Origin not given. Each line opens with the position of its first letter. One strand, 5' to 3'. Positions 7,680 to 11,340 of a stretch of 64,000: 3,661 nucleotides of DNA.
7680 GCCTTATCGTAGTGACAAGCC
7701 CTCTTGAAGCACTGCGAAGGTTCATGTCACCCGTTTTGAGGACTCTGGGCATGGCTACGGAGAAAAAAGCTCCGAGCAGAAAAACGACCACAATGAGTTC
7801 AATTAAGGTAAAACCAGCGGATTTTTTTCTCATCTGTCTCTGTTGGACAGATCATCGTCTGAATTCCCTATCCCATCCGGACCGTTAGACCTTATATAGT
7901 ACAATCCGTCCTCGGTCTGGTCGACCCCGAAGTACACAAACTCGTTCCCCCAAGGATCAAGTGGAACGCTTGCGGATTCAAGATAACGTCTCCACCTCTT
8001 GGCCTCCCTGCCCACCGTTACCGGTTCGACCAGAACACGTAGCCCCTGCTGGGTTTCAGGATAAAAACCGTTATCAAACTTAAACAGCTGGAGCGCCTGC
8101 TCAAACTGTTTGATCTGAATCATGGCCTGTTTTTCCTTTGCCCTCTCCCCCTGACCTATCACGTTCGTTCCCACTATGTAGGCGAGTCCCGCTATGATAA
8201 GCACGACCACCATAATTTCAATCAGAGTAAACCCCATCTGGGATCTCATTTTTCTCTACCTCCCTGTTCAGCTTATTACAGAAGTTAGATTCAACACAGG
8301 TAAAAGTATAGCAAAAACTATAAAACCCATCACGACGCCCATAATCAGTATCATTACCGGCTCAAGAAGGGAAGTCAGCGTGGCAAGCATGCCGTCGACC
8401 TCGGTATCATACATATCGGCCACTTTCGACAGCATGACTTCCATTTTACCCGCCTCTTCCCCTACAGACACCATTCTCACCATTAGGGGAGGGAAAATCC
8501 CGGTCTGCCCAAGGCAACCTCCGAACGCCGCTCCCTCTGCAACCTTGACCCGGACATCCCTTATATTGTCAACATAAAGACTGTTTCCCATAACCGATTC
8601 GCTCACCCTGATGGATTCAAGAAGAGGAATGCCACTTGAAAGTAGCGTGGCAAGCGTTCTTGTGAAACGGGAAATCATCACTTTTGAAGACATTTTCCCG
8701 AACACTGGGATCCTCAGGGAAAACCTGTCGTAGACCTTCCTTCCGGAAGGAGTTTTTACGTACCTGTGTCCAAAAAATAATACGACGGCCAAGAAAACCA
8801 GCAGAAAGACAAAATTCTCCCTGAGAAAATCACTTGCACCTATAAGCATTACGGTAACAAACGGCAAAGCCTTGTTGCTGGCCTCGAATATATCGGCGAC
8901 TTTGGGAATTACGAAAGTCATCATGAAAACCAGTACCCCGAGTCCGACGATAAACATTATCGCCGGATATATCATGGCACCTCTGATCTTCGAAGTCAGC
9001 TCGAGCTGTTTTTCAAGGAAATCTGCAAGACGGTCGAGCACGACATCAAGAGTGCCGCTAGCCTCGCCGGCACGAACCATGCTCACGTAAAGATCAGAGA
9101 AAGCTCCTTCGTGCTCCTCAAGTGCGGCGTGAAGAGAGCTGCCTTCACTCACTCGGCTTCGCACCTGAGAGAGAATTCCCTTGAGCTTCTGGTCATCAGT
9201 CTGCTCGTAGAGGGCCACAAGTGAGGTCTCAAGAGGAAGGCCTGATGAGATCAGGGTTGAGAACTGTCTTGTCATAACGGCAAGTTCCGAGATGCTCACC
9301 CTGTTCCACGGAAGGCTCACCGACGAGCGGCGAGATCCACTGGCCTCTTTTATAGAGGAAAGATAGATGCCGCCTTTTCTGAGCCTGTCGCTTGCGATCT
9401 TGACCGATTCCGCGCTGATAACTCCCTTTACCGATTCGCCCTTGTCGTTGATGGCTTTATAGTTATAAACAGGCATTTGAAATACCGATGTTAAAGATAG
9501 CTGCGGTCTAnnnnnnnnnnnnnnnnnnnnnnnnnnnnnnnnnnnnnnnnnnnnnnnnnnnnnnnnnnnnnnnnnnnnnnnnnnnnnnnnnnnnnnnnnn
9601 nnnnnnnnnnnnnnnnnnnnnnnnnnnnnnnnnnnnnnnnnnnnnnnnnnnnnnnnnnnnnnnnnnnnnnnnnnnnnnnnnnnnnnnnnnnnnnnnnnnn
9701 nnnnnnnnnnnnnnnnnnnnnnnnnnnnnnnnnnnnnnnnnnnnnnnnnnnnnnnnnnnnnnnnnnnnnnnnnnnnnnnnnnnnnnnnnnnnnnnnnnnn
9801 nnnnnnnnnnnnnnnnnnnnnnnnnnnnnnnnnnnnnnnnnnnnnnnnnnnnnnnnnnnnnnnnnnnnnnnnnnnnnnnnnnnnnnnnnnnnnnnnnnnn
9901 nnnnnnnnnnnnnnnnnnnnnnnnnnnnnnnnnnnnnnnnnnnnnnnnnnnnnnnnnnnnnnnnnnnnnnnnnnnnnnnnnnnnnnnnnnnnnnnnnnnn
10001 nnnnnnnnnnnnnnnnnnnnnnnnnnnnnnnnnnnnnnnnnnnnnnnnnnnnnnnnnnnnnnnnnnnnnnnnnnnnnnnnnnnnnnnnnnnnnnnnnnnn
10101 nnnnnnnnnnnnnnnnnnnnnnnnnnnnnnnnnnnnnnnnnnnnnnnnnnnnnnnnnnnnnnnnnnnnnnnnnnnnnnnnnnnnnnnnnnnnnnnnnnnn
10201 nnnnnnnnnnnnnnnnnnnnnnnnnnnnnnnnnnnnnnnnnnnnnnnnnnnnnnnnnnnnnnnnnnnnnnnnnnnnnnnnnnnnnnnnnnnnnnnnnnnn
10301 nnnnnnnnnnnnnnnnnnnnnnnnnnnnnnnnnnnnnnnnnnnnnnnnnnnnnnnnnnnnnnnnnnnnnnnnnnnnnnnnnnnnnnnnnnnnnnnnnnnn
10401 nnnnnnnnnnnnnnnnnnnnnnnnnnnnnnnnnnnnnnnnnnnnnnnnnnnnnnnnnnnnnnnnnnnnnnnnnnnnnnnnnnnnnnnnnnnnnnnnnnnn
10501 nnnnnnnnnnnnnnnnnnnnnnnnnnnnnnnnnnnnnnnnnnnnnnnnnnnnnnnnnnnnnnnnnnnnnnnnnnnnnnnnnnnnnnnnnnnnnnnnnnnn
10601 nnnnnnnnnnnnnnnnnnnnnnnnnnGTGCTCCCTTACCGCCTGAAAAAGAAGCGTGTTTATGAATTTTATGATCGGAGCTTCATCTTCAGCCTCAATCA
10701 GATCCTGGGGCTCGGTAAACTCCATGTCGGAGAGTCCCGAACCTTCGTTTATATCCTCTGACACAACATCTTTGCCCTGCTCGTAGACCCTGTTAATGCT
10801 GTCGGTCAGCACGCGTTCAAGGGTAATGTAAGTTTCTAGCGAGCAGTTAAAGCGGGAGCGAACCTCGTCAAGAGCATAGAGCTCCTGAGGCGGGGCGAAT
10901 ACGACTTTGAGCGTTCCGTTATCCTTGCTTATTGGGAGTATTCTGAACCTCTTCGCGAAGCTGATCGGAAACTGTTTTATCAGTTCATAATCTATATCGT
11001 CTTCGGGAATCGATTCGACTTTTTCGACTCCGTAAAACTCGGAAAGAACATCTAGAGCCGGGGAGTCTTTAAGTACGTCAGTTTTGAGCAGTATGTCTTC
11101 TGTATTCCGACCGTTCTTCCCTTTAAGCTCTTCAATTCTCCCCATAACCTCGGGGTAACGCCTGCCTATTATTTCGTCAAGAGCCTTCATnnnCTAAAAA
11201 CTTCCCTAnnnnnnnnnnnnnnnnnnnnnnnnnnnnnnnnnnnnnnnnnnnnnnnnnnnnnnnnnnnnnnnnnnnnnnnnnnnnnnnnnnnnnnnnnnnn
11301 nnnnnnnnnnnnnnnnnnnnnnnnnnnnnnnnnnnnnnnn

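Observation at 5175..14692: Compact T2SS operon gspCDEFGHIJK lacking gspL/gspM (and gspO/gspN) and ending 3 nt from a tRNA-Leu gene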

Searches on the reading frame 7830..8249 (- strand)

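Call 5: search_protein_families(library=pfam, proteins=[window:7830-8249:-], max_evalue=0.01)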
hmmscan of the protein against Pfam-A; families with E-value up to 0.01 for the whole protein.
window:7830-8249:- (139 aa): 2 families
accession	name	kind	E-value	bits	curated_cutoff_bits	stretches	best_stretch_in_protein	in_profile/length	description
PF08334.16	T2SSG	-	2.5e-23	82.6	21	1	29-132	1-100/108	Type II secretion system (T2SS), protein G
PF07963.17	N_methyl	-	6.1e-05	22.9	21.2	1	1-20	1-20/27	Prokaryotic N-terminal methylation motif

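Call 6: search_protein_families(library=ncbifam, proteins=[window:7830-8249:-], max_evalue=0.01)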
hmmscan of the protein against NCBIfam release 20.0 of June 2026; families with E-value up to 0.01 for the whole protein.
window:7830-8249:- (139 aa): 8 families
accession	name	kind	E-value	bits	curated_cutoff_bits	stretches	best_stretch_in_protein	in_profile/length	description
TIGR01710.1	typeII_sec_gspG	equivalog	3e-34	118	88.85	1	6-136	2-132/134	type II secretion system major pseudopilin GspG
NF040999.1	pilin_ComGC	equivalog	9.4e-08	32.2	75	1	5-67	2-64/84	competence type IV pilus major pilin ComGC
TIGR01708.2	typeII_sec_gspH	equivalog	8.1e-07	29.2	80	1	4-72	1-65/169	type II secretion system minor pseudopilin GspH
NF041775.1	typeIV_PilA_Myxo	equivalog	2.3e-05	24.5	400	1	5-56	11-62/214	type IV pilin protein PilA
TIGR02532.1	IV_pilin_GFxxxE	domain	5e-05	23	16.3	1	6-23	3-20/24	prepilin-type N-terminal cleavage/methylation domain-containing protein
NF007862.0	PRK10574.1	equivalog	8.3e-05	22.7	138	1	1-68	1-68/145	prepilin peptidase-dependent pilin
NF040982.1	ComGD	equivalog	0.0002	21.8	70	1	5-54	2-51/139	competence type IV pilus minor pilin ComGD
NF007800.0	PRK10506.1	equivalog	0.00066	19.5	158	1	1-54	5-58/163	prepilin peptidase-dependent protein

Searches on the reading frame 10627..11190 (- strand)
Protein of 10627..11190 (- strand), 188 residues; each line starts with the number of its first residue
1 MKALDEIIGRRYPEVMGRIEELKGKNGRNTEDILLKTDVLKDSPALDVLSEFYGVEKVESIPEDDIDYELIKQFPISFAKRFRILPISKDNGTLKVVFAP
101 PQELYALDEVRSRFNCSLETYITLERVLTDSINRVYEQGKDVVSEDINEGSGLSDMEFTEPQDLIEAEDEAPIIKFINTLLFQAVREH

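Call 53: search_solved_structures(query=window:10627-11190:-, max_evalue=1, show_alignments=3)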
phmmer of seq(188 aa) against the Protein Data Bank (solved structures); distinct sequences matched with E-value up to 1: 25.
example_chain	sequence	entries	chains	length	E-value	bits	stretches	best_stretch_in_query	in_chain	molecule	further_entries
3jc8_Ba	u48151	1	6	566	4.9e-17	65.6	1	18-187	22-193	Type IV-A pilus assembly ATPase PilB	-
6olj_C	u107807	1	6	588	1.2e-14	57.8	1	17-186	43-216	Type IV pilus biogenesis ATPase PilB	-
5tsg_B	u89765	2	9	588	1.2e-14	57.8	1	17-186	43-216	Type IV pilus biogenesis ATPase PilB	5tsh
5zfr_A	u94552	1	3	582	3.7e-14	56.2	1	21-186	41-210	Type IV pilus biogenesis ATPase PilB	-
6f8l_G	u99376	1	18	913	3.8e-09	39.9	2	9-180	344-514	Type IV pilus assembly protein PilF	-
4pht_A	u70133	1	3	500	2.8e-07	33.8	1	72-187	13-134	General secretory pathway protein E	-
5htl_A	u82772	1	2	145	5.4e-05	26.3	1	25-136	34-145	MSHA biogenesis protein MshE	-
2d28_C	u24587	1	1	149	0.00014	25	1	16-136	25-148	type II secretion ATPase XpsE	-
2d27_A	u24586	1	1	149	0.00016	24.8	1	17-136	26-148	type II secretion ATPase XpsE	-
4kss_A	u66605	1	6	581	0.00057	23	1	157-187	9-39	Type II secretion system protein E, hemolysin-coregulated protein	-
4ksr_A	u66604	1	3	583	0.0006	23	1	157-187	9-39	Type II secretion system protein E, Hemolysin-coregulated protein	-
1p9r_A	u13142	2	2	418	0.0022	21.1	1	157-187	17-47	General secretion pathway protein E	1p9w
9g1w_A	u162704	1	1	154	0.041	17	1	21-129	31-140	Type IV pilus assembly ATPase PilB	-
6ejf_G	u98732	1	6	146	0.056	16.5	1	9-127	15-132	Type IV pilus assembly protein PilF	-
1t3n_A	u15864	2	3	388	0.31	14.1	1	70-140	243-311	polymerase (DNA directed) iota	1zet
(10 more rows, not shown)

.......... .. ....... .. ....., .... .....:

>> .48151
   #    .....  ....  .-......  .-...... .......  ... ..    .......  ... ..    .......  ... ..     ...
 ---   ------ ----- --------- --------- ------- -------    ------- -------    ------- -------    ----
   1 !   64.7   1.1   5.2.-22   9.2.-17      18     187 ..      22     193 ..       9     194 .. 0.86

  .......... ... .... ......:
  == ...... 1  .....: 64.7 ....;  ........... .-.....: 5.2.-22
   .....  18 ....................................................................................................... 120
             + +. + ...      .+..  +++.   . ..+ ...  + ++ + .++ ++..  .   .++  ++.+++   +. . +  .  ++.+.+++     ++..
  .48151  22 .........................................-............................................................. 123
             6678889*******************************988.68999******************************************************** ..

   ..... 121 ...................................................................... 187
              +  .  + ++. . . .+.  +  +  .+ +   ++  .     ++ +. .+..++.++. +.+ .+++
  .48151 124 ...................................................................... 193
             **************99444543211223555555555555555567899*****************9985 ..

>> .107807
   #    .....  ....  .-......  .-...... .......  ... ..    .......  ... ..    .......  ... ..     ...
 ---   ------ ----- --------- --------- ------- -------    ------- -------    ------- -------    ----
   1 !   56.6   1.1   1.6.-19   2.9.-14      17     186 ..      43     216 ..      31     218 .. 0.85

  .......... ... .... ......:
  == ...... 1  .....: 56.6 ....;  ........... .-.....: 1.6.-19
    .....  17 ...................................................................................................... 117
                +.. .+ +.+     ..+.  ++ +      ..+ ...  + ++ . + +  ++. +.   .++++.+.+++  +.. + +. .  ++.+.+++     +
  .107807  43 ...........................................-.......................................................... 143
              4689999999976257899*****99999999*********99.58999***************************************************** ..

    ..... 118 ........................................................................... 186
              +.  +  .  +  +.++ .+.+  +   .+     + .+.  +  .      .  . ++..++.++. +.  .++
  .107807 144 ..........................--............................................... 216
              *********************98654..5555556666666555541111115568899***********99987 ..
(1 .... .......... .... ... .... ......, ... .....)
